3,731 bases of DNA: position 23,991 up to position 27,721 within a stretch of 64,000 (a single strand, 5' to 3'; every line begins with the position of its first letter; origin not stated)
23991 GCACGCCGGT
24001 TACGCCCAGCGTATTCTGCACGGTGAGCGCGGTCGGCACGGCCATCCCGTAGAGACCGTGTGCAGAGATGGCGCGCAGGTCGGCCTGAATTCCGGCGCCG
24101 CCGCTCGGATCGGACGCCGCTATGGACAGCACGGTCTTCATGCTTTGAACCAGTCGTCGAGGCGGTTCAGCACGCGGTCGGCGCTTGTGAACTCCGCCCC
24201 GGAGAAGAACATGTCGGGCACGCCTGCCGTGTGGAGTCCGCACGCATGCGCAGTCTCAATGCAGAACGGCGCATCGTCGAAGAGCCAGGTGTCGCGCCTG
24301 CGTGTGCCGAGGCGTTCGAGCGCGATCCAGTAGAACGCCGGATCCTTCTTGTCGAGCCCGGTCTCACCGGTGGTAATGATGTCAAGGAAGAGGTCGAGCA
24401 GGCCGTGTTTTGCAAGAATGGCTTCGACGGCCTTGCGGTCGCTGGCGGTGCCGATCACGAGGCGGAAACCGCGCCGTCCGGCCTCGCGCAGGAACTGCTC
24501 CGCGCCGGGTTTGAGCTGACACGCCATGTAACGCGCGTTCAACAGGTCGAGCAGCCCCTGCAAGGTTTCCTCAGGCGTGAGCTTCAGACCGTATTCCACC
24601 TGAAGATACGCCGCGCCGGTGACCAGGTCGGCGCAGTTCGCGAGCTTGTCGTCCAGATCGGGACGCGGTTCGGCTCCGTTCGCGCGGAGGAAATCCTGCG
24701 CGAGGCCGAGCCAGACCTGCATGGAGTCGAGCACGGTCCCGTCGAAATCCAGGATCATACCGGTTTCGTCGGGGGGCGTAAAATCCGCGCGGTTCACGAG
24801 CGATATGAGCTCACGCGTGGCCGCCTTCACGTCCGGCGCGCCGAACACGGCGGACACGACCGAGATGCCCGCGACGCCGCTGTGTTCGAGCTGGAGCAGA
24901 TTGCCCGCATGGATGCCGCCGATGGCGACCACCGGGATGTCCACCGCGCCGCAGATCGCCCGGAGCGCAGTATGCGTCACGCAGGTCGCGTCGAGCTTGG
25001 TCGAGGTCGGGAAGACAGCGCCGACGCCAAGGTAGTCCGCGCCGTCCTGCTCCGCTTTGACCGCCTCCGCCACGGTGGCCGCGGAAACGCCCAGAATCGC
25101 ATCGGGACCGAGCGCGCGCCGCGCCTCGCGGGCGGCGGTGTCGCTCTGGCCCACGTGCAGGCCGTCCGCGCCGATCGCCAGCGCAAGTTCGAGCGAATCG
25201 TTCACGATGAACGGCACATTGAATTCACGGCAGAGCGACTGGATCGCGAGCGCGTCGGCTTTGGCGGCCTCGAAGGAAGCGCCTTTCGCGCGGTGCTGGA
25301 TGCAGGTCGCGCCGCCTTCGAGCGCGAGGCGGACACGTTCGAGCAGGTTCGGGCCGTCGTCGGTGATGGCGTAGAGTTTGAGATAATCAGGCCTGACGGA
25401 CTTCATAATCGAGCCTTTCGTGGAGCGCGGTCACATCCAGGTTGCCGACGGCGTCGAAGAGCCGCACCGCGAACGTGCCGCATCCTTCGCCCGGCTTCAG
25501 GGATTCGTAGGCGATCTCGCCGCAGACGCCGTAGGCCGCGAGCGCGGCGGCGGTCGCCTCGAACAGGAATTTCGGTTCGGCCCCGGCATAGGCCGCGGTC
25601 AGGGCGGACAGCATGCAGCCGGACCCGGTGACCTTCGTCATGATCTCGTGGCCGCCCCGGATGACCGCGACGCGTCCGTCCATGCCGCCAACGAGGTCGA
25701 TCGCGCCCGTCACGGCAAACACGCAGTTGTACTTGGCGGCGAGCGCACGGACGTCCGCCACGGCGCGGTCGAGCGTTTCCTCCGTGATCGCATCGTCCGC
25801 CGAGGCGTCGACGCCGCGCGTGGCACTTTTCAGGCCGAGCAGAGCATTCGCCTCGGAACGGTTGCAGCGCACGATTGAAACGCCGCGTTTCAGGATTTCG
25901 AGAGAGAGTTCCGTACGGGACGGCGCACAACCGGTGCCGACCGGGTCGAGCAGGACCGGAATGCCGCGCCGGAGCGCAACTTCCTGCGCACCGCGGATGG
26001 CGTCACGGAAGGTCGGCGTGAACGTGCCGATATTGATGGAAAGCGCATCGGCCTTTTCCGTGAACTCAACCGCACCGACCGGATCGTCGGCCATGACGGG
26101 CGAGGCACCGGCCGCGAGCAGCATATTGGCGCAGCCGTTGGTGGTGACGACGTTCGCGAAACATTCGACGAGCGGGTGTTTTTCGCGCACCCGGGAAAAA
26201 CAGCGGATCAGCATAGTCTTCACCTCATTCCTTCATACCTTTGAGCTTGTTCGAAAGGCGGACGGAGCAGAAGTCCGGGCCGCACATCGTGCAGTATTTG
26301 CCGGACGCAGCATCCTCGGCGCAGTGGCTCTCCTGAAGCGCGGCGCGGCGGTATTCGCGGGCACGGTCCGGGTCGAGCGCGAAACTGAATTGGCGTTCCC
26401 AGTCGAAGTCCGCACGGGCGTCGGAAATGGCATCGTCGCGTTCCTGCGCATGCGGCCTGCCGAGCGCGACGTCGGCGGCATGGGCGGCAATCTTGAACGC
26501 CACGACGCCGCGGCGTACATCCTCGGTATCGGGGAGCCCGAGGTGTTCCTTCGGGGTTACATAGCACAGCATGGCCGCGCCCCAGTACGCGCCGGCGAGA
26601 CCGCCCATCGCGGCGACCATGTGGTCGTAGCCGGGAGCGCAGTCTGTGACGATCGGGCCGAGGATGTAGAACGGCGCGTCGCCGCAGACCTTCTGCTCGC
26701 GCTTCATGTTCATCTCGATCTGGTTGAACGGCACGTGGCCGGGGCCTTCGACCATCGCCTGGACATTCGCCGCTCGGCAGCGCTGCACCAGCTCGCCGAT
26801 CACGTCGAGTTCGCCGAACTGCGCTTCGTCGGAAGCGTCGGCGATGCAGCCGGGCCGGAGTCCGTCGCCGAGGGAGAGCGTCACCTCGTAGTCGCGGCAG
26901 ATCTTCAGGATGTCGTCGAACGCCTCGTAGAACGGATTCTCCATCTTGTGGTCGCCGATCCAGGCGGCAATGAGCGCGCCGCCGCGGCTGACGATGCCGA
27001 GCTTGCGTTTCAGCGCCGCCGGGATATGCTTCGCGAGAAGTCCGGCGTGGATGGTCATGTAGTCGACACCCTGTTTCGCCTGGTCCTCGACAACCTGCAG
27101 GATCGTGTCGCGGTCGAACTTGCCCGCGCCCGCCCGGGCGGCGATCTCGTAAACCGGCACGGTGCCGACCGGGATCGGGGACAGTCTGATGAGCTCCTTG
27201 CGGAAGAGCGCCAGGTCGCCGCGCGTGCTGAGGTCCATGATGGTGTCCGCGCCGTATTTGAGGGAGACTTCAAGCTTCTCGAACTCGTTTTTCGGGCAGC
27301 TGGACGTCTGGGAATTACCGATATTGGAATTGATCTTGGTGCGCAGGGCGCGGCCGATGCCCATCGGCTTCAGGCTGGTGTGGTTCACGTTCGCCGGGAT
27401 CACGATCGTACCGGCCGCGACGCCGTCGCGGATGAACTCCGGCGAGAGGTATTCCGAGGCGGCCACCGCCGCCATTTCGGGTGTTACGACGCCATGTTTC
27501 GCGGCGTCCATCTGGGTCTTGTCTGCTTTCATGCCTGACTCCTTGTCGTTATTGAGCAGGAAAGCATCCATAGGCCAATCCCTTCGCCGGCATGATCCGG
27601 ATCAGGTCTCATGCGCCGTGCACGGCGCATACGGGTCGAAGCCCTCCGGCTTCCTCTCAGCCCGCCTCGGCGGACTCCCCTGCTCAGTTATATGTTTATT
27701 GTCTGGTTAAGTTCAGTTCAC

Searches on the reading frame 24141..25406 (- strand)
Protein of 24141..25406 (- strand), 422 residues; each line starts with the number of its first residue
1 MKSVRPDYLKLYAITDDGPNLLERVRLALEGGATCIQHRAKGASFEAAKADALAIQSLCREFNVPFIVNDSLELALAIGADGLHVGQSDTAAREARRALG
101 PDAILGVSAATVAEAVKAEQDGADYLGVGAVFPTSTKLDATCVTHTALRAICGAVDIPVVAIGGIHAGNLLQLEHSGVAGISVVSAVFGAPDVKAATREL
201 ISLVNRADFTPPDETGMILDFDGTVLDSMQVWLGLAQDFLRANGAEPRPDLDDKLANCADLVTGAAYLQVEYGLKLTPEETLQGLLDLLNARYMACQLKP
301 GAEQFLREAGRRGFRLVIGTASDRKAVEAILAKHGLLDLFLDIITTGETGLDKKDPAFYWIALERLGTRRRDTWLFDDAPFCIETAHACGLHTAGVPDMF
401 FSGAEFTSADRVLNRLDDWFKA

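Call 67: search_protein_families(library=pfam, proteins=[window:24141-25406:-], max_evalue=0.0001)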
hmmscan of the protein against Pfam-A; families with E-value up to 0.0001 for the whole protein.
window:24141-25406:- (422 aa): 4 families
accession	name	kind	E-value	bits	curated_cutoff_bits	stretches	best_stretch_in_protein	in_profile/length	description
PF02581.23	TMP-TENI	-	6.4e-58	195.5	27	1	11-187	1-180/180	Thiamine monophosphate synthase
PF13419.12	HAD_2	-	7e-16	59.3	23.8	1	218-396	2-178/178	Haloacid dehalogenase-like hydrolase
PF00702.32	Hydrolase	-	2.5e-15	57.8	26.4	1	217-390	4-191/191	haloacid dehalogenase-like hydrolase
PF12710.13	HAD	-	5.1e-07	30.7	27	1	218-348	2-142/189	haloacid dehalogenase-like hydrolase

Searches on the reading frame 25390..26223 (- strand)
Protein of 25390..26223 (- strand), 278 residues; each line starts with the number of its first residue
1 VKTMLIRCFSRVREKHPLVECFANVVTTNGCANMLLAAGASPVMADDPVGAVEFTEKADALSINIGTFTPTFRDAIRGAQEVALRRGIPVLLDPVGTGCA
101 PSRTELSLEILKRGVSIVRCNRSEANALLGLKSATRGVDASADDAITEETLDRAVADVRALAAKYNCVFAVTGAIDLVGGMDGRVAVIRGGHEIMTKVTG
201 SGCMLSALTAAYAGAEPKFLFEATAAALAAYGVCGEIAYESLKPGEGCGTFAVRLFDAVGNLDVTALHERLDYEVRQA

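Call 67: search_protein_families(library=pfam, proteins=[window:25390-26223:-], max_evalue=0.0001)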
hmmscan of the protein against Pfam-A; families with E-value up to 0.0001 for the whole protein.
window:25390-26223:- (278 aa): 1 family
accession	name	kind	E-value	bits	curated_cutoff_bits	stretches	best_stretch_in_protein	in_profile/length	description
PF02110.20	HK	-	1.1e-59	202.3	27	1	10-262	2-244/247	Hydroxyethylthiazole kinase family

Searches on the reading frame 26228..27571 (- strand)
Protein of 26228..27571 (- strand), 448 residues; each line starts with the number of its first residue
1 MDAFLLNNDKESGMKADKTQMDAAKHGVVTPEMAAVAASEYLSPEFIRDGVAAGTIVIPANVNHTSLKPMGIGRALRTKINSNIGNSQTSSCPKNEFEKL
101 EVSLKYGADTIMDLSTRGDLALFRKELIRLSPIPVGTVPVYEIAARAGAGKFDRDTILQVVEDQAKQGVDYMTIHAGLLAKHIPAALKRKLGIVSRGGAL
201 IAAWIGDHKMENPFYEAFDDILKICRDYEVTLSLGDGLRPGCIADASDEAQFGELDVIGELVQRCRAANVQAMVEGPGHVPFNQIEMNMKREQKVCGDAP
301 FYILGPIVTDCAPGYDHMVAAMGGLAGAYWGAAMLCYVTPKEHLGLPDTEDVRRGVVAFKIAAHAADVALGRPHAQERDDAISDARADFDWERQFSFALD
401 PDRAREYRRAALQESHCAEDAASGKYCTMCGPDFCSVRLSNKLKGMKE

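Call 67: search_protein_families(library=pfam, proteins=[window:26228-27571:-], max_evalue=0.0001)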
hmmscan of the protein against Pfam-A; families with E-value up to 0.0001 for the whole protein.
window:26228-27571:- (448 aa): 1 family
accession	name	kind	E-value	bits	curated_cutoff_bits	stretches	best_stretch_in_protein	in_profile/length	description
PF01964.24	ThiC_Rad_SAM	-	6.8e-177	588.9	25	1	19-441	1-419/420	Radical SAM ThiC family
